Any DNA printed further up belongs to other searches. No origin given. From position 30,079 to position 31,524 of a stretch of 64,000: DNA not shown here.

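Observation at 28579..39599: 2-Hydroxyacyl-CoA-dehydratase-type gene cluster with OFOR, TPP enzyme, D-2-hydroxyacid dehydrogenase and ferredoxin, but no activator ATPase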

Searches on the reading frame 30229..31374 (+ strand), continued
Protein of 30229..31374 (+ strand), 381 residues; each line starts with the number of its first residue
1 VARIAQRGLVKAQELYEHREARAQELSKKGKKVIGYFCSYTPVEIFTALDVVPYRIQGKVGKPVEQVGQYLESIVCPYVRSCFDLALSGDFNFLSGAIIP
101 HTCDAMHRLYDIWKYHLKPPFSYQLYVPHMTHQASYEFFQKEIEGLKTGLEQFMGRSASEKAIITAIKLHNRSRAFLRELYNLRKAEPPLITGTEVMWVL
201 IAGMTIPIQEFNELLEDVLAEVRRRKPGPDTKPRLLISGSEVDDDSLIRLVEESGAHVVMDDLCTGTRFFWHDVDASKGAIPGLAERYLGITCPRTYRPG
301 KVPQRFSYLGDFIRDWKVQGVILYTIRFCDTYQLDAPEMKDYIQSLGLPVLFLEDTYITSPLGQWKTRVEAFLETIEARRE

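Call 17: search_solved_structures(query=window:30229-31374:+, max_evalue=0.001, show_alignments=2)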
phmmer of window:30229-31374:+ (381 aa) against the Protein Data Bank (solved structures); distinct sequences matched with E-value up to 0.001: 12.
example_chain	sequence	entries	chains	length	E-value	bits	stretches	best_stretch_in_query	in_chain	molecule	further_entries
8s02_B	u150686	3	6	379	4.7e-58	200.5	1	16-377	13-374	BzdN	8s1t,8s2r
3o3m_B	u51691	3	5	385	6.4e-41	144.1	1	10-376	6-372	beta subunit 2-hydroxyacyl-CoA dehydratase | beta-subunit 2-hydroxyacyl-CoA dehydratase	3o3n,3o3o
9g87_B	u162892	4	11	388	7.8e-29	104.3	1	29-376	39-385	3-methylbenzoyl-CoA reductase gamma subunit MbdN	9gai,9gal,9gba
7yyl_C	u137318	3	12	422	9.4e-28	100.8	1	23-376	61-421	Dehydratase family protein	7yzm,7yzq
6eno_A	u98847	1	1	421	1.6e-27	100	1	23-376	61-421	Dehydratase family protein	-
8pql_E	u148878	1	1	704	1.5e-12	50.7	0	193-260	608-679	Polyubiquitin-C,Nucleotide exchange factor SIL1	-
8pql_U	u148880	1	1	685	4.3e-12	49.2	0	193-260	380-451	Ubiquitin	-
8q7r_U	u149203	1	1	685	5.3e-12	48.9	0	193-260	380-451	Ubiquitin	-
7yui_A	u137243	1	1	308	1e-06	31.5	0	193-260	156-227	Polyubiquitin-C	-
5b83_A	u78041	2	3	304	1.3e-06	31.1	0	193-260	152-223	tetra ubiquitin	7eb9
5h07_A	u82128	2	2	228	4.5e-05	26.1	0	193-260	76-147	Polyubiquitin-C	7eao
5vix_A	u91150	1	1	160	0.00052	22.6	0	193-259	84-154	Polyubiquitin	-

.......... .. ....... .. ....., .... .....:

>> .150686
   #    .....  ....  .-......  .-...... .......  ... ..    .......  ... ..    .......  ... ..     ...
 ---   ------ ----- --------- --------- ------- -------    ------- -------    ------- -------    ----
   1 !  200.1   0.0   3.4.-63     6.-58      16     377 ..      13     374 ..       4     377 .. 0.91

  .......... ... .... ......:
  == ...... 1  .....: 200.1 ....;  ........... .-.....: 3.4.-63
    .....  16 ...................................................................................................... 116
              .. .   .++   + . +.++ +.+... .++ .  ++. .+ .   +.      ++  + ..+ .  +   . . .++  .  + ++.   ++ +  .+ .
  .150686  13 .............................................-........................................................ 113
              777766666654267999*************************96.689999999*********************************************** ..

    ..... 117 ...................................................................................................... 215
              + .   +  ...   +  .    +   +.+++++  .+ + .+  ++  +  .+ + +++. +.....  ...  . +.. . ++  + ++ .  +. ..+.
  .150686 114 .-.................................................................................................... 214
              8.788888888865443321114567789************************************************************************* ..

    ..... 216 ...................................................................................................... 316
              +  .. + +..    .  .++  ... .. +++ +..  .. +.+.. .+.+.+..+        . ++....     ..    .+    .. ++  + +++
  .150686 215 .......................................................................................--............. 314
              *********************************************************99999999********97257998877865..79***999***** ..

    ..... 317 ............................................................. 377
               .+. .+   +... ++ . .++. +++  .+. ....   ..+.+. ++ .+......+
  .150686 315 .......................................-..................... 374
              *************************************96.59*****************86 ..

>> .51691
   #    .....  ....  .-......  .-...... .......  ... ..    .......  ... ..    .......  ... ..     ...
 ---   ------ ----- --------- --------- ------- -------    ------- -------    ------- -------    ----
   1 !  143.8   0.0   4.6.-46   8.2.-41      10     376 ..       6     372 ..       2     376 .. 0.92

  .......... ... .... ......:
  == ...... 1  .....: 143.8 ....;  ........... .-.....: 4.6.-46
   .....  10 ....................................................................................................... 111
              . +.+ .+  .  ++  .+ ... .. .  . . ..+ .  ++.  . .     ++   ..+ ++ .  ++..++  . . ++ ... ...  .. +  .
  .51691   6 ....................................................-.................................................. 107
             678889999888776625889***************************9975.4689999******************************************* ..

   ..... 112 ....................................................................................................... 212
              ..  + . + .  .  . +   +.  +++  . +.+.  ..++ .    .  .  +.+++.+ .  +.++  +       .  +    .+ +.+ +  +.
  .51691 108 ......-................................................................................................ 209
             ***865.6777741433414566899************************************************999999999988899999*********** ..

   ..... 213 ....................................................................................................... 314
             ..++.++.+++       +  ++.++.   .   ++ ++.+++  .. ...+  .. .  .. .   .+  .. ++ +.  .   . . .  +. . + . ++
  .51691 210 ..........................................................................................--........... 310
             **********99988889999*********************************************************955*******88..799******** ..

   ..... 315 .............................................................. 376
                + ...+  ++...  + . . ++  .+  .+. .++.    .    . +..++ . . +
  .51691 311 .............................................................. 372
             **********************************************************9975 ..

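Call 40: find_encoding_contigs(protein=P0011, flank=10000, max_places=2)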
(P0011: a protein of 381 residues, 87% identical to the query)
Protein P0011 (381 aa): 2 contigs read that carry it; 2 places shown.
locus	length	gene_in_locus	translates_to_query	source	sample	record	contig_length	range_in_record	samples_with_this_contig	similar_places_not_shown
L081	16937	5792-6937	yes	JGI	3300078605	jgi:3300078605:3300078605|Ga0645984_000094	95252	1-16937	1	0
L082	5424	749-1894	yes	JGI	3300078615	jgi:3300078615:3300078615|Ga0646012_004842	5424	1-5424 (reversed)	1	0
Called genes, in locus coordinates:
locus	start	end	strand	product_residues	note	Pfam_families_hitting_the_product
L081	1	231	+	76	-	?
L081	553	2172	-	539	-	PF01039:Carboxyl_trans, PF03255:ACCA (faint)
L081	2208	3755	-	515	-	PF01039:Carboxyl_trans, PF03255:ACCA (weak)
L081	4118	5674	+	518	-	PF02550:AcetylCoA_hydro, PF13336:AcetylCoA_hyd_C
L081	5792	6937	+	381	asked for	PF06050:HGD-D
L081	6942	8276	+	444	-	PF06050:HGD-D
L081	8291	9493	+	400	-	PF02515:CoA_transf_3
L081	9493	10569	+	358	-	PF01855:POR_N, PF02780:Transketolase_C (weak), PF17147:PFOR_II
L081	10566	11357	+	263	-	PF02775:TPP_enzyme_C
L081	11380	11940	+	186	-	PF01558:POR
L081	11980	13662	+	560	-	PF02776:TPP_enzyme_N, PF00205:TPP_enzyme_M, PF02775:TPP_enzyme_C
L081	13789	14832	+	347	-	PF00389:2-Hacid_dh, PF02826:2-Hacid_dh_C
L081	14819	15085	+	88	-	PF12797:Fer4_2 (faint), PF12837:Fer4_6 (faint), PF13237:Fer4_10 (faint), PF14697:Fer4_21 (weak), PF12838:Fer4_7 (weak), PF13187:Fer4_9 (weak), PF00037:Fer4 (weak)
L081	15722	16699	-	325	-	PF04607:RelA_SpoT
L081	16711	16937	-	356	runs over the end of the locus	PF03235:GmrSD_N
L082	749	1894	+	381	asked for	PF06050:HGD-D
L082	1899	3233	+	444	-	PF06050:HGD-D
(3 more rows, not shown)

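Call 41: find_encoding_contigs(protein=P0094, flank=10000, max_places=2)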
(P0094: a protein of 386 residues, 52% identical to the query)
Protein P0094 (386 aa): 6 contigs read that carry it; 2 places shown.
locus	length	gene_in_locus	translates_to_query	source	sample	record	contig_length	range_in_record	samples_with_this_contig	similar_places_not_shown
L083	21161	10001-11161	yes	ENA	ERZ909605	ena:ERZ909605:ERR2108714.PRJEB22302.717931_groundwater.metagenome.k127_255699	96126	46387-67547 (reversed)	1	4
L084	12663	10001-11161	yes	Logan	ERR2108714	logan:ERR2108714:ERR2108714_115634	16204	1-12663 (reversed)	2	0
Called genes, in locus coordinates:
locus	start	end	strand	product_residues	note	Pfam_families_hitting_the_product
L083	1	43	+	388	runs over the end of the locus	PF01041:DegT_DnrJ_EryC1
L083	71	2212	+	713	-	PF08240:ADH_N (weak), PF00107:ADH_zinc_N, PF01408:GFO_IDH_MocA, PF02894:GFO_IDH_MocA_C (weak), PF22725:GFO_IDH_MocA_C3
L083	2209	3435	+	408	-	PF13439:Glyco_transf_4, PF13579:Glyco_trans_4_4, PF00534:Glycos_transf_1, PF13692:Glyco_trans_1_4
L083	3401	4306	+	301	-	PF01522:Polysacc_deac_1, PF11959:DUF3473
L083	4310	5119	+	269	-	PF00551:Formyl_trans_N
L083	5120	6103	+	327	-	PF00953:Glycos_transf_4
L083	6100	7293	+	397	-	PF01134:GIDA (faint), PF01266:DAO, PF01494:FAD_binding_3 (faint), PF03486:HI0933_like (weak), PF04820:Trp_halogenase (faint), PF05834:Lycopene_cycl, PF07992:Pyr_redox_2, PF13450:NAD_binding_8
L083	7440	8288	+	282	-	PF01073:3Beta_HSD, PF01370:Epimerase, PF04321:RmlD_sub_bind, PF16363:GDP_Man_Dehyd, PF02719:Polysacc_synt_2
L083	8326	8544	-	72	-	PF08984:DUF1858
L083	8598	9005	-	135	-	PF00115:COX1 (weak)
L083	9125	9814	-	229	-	PF00027:cNMP_binding, PF13545:HTH_Crp_2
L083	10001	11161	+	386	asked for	PF06050:HGD-D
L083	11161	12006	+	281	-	PF01869:BcrAD_BadFG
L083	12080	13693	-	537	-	PF02086:MethyltransfD12 (faint), PF01555:N6_N4_Mtase, PF04471:Mrr_cat (weak), PF22722:NA-iREase1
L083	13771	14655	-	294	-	PF12844:HTH_19, PF13560:HTH_31, PF01381:HTH_3, PF13443:HTH_26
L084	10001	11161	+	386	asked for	PF06050:HGD-D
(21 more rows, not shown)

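Call 42: find_encoding_contigs(protein=P0117, flank=10000, max_places=3)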
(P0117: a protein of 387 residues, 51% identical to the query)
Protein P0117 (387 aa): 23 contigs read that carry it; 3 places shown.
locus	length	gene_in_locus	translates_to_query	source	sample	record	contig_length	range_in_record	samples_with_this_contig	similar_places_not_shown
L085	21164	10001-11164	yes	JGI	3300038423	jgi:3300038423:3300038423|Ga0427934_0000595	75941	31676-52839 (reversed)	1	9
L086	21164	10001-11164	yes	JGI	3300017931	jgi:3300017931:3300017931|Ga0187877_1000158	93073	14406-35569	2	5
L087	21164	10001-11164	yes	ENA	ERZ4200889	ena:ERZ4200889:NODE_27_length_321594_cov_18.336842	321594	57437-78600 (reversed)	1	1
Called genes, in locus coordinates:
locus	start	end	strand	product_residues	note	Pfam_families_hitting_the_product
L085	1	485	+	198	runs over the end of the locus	PF01964:ThiC_Rad_SAM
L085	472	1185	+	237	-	PF01964:ThiC_Rad_SAM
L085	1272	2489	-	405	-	PF02515:CoA_transf_3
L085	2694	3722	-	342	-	PF00389:2-Hacid_dh, PF02826:2-Hacid_dh_C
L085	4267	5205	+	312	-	PF00378:ECH_1, PF16113:ECH_2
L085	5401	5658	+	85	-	PF13458:Peripla_BP_6 (weak)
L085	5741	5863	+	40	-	-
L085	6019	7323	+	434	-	PF00083:Sugar_tr, PF03137:OATP (weak), PF07690:MFS_1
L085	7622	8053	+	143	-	PF13404:HTH_AsnC-type, PF13412:HTH_24, PF01037:AsnC_trans_reg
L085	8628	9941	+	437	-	PF02515:CoA_transf_3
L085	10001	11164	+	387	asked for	PF06050:HGD-D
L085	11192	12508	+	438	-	PF06050:HGD-D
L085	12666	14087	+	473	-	PF08545:ACP_syn_III, PF08541:ACP_syn_III_C, PF01796:OB_ChsH2_C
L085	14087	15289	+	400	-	PF00108:Thiolase_N, PF02803:Thiolase_C, PF22691:Thiolase_C_1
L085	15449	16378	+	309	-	PF00106:adh_short, PF08659:KR, PF13561:adh_short_C2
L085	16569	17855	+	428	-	PF00108:Thiolase_N, PF02803:Thiolase_C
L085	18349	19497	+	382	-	PF13607:Succ_CoA_lig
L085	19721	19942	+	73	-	-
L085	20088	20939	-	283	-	-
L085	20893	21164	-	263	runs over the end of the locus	-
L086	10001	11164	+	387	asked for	PF06050:HGD-D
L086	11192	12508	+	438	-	PF06050:HGD-D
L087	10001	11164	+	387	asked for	PF06050:HGD-D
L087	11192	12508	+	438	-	PF06050:HGD-D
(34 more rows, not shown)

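Call 62: list_cluster_members(proteins=[window:30229-31374:+, window:31379-32707:+, window:36399-38081:+])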
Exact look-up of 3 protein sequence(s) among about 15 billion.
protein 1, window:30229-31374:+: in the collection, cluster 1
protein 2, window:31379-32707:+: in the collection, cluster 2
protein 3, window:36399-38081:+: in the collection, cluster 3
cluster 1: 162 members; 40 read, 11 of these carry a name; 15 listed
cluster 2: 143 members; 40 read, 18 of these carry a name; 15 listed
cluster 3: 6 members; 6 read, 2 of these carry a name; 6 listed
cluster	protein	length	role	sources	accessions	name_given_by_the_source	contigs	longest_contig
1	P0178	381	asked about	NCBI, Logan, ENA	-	-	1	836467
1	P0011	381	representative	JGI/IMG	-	benzoyl-CoA reductase subunit C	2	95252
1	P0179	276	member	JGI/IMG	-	benzoyl-CoA reductase/2-hydroxyglutaryl-CoA dehydratase subunit BcrC/BadD/HgdB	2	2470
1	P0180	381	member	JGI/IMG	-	benzoyl-CoA reductase subunit C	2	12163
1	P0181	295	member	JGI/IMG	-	benzoyl-CoA reductase subunit C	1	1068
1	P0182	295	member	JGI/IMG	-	benzoyl-CoA reductase subunit C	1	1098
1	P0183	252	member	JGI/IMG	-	benzoyl-CoA reductase subunit C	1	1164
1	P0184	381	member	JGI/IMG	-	benzoyl-CoA reductase subunit C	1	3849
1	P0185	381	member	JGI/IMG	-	bzd-type benzoyl-CoA reductase N subunit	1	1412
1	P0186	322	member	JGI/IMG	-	benzoyl-CoA reductase subunit C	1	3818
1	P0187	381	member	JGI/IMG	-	benzoyl-CoA reductase subunit C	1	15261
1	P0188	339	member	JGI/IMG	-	benzoyl-CoA reductase/2-hydroxyglutaryl-CoA dehydratase subunit BcrC/BadD/HgdB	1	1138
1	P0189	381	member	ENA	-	-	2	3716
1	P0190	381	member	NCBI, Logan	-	-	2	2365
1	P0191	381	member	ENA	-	-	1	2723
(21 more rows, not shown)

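Call 69: search_protein_families(library=pfam, proteins=[L024:5175-6545:+, L024:6551-7387:+, L024:7411-8895:+, L024:9365-11038:+, L024:894-1844:-, L027:8139-9686:+, L027:12621-13421:+, L027:13461-14639:+, L027:5284-6921:-, L027:15300-16373:-], max_evalue=0.00001)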
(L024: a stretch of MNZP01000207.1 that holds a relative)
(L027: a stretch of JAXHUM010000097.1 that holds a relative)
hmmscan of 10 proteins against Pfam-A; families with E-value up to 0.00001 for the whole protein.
L024:5175-6545:+ (457 aa): 1 family
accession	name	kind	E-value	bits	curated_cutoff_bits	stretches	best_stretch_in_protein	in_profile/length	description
PF00202.27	Aminotran_3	-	8.9e-104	347.8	30.5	1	34-448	10-401/403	Aminotransferase class-III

L024:6551-7387:+ (279 aa): 1 family
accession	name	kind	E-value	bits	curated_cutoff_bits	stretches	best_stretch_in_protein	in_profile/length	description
PF04909.20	Amidohydro_2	-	5.4e-27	95.7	26.4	1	3-277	1-287/289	Amidohydrolase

L024:7411-8895:+ (495 aa): 3 families
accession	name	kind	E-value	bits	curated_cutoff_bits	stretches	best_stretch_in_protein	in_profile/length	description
PF02518.31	HATPase_c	-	1.3e-21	77.6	26.4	1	388-494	2-108/111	Histidine kinase-, DNA gyrase B-, and HSP90-like ATPase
PF00512.31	HisKA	-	5.9e-12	45.9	26.9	1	280-342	2-63/66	His Kinase A (phospho-acceptor) domain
PF00672.30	HAMP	-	8.5e-08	32.9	25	1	192-241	4-53/53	HAMP domain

L024:9365-11038:+ (558 aa): 5 families
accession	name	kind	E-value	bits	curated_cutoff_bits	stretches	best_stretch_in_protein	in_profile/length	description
PF05746.21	DALR_1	-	9.3e-38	129.3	22.3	1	438-558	1-117/117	DALR anticodon binding domain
PF00750.26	tRNA-synt_1d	-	2.4e-22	79.8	23.3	1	118-404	14-301/349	tRNA synthetases class I (R), catalytic domain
PF03485.21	Arg_tRNA_synt_N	-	2.3e-20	73.4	21.5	1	9-96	3-85/85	Arginyl tRNA synthetase N terminal domain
PF09334.17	tRNA-synt_1g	-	8.1e-08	31.9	20.1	0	241-298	68-125/391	tRNA synthetases class I (M)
PF00133.28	tRNA-synt_1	-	5e-06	26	22.7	0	175-297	42-167/414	tRNA synthetases class I (I, L, M and V)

L024:894-1844:- (317 aa): 2 families
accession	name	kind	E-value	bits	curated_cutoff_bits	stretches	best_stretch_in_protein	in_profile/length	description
PF01420.25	Methylase_S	-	1.3e-16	61.7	22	1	147-285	2-151/168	Type I restriction modification DNA specificity domain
PF02384.22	N6_Mtase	-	1.4e-06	28.3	20.4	1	16-85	195-264/311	N-6 DNA Methylase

L027:8139-9686:+ (516 aa): 0 families

L027:12621-13421:+ (267 aa): 2 families
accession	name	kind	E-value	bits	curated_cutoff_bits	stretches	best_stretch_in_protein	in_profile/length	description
PF00378.25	ECH_1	-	4.9e-60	203.4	27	1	15-266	1-250/251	Enoyl-CoA hydratase/isomerase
PF16113.10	ECH_2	-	4.3e-33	115.7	27.2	1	21-196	2-177/335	Enoyl-CoA hydratase/isomerase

L027:13461-14639:+ (393 aa): 2 families
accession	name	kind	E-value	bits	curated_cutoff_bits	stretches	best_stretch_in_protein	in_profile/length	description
PF13286.11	HD_assoc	-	1.2e-11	45.4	22.2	1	280-376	1-89/91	Phosphohydrolase-associated domain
PF01966.28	HD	-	1.9e-08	35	22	1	86-227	4-114/116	HD domain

L027:5284-6921:- (546 aa): 2 families
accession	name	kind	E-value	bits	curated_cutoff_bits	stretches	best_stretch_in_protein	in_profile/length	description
PF02540.23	NAD_synthase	-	1.4e-72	244.2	21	1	278-519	8-241/242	NAD synthase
PF00795.27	CN_hydrolase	-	2e-27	96.6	23.2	1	2-254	1-247/256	Carbon-nitrogen hydrolase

L027:15300-16373:- (358 aa): 1 family
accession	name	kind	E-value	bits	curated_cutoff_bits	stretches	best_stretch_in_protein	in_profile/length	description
PF08240.17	ADH_N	-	6.4e-30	103.9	23.5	1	47-157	2-104/104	Alcohol dehydrogenase GroES-like domain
